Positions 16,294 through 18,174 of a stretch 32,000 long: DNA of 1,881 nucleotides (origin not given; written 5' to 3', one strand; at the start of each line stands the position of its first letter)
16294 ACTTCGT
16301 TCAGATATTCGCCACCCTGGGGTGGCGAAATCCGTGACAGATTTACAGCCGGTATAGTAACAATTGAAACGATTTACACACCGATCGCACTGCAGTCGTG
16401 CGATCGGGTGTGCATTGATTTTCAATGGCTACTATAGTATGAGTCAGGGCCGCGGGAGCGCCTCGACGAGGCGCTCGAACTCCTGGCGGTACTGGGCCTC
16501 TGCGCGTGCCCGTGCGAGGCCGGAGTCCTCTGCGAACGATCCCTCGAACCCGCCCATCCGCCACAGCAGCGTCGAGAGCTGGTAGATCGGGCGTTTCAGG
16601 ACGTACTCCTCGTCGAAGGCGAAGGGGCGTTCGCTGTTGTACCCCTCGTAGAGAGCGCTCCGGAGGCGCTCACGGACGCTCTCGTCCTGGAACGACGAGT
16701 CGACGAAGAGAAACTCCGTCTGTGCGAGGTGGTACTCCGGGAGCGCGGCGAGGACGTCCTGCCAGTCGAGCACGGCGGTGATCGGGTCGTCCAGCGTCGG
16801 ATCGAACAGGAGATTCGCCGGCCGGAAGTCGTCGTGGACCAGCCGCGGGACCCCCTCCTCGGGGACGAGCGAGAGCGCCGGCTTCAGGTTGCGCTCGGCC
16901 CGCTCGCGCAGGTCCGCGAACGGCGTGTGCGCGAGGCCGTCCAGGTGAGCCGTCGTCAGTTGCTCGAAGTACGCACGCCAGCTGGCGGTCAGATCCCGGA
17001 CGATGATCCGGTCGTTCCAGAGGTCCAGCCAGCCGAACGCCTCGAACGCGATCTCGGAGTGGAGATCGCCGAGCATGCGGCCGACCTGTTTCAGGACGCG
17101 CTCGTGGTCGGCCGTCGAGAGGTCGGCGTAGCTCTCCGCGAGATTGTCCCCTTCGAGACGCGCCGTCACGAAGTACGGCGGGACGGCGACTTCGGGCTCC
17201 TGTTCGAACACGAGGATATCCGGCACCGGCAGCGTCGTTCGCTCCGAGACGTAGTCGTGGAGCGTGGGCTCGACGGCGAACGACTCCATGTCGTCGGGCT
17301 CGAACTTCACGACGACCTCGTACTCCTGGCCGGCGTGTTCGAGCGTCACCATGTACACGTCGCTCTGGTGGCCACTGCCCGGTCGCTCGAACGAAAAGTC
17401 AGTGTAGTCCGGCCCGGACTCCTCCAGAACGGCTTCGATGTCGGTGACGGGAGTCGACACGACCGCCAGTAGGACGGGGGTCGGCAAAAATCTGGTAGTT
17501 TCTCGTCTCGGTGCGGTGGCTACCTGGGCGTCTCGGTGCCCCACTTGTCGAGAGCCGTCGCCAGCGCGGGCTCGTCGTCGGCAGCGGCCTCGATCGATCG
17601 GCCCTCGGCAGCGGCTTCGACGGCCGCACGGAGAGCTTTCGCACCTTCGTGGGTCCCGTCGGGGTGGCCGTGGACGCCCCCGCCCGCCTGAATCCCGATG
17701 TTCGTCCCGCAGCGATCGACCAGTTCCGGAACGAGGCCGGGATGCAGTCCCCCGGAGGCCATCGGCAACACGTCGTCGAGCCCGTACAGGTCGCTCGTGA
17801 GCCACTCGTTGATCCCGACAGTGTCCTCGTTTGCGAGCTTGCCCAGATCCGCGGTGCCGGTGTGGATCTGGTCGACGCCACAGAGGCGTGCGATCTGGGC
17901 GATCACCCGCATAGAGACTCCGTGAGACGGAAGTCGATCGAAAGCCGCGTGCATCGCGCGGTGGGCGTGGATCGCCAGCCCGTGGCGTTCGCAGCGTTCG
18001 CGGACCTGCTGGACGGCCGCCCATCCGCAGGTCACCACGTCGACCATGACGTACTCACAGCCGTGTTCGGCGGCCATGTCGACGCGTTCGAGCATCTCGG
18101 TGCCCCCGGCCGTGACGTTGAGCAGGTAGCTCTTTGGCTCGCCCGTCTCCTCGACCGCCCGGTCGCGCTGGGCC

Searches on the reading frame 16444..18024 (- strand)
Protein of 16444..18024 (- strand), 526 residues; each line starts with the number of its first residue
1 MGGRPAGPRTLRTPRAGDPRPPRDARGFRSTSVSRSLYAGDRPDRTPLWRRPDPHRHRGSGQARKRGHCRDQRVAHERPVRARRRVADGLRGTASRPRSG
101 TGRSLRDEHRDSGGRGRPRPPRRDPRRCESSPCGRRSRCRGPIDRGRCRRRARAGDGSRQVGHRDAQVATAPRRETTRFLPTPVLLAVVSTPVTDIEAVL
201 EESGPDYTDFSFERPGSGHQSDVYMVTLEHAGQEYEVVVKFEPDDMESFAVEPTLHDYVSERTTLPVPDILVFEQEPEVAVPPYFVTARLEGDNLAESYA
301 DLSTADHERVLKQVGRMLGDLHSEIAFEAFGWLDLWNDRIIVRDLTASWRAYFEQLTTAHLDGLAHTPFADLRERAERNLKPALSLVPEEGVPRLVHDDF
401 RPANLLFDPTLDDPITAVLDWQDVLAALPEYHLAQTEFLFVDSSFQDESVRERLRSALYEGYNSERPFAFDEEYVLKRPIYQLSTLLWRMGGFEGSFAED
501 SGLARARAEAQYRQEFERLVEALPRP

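Call 100: search_protein_families(library=pfam, proteins=[window:16444-18024:-], max_evalue=0.0001)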
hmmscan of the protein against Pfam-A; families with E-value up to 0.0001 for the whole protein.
window:16444-18024:- (526 aa): 2 families
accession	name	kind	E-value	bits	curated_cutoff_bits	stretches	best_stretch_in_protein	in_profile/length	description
PF01636.29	APH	-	6.3e-22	78.9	23.2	1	212-467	2-238/239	Phosphotransferase enzyme family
PF03881.20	Fructosamin_kin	-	5.4e-05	23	22.4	0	246-499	53-276/288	Fructosamine kinase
